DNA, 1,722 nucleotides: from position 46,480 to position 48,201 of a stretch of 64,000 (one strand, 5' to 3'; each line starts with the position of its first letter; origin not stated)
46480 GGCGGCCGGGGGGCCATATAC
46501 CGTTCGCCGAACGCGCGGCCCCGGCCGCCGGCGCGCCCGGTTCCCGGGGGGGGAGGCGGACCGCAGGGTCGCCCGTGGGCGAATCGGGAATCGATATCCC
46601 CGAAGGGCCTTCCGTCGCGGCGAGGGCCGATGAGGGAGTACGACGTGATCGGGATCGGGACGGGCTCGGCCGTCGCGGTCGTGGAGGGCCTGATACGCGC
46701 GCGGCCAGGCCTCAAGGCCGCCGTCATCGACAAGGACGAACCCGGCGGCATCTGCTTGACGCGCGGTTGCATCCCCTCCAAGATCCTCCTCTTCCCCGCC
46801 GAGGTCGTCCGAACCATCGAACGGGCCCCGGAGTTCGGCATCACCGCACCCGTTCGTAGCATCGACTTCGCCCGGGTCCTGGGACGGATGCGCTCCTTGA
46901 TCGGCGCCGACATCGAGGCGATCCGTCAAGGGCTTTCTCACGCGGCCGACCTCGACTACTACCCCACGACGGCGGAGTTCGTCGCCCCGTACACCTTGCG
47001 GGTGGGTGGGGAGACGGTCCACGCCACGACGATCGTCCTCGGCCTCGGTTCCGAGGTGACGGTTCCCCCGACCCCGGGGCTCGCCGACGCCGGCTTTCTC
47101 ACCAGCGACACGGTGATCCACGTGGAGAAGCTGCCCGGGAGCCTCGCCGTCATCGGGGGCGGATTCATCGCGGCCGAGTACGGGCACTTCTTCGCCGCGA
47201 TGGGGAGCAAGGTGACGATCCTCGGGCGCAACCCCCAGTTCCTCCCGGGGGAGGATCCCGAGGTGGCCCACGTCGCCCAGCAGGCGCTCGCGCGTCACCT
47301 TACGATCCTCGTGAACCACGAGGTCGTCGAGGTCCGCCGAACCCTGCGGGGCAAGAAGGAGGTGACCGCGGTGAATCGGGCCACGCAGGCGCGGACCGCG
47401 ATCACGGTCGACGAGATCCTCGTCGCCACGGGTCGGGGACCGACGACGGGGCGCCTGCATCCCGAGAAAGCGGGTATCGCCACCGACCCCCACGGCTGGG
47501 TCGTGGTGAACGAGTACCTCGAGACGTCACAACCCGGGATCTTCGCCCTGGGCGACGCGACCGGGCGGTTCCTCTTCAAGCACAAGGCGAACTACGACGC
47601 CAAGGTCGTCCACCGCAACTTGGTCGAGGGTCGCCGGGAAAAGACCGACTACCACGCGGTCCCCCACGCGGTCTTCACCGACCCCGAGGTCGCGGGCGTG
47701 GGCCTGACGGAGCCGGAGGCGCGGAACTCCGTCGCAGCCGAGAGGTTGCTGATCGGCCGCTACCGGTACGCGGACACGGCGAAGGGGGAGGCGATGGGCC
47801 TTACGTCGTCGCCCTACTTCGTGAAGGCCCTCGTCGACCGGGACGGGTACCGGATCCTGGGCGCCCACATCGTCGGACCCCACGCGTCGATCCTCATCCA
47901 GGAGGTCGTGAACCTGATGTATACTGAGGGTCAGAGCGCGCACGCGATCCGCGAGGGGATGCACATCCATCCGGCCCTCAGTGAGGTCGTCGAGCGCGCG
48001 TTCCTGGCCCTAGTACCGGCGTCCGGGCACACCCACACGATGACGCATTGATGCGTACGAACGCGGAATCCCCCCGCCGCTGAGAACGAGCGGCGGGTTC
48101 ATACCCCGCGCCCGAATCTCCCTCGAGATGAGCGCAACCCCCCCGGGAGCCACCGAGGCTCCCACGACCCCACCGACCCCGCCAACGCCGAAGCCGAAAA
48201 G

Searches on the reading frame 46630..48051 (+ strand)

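Call 75: search_protein_families(library=pfam, proteins=[window:46630-48051:+], max_evalue=0.01)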
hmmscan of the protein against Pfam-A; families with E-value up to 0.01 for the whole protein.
window:46630-48051:+ (473 aa): 6 families
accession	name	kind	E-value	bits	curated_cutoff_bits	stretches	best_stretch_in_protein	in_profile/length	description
PF07992.20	Pyr_redox_2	-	6.4e-44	151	26.1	1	6-318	5-285/291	Pyridine nucleotide-disulphide oxidoreductase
PF02852.28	Pyr_redox_dim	-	1.7e-21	76.9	25.3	1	344-457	1-109/110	Pyridine nucleotide-disulphide oxidoreductase, dimerisation domain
PF00070.33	Pyr_redox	-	3.7e-16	59.8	22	1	172-246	2-78/82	Pyridine nucleotide-disulphide oxidoreductase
PF13434.12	Lys_Orn_oxgnase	-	3.5e-06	26.8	21.3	0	127-209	143-230/339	L-lysine 6-monooxygenase/L-ornithine 5-monooxygenase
PF13738.12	Pyr_redox_3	-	7e-06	25.9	30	1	164-308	158-305/305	Pyridine nucleotide-disulphide oxidoreductase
PF02737.24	3HCDH_N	-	0.0018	18.7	22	0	172-246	2-74/180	3-hydroxyacyl-CoA dehydrogenase, NAD binding domain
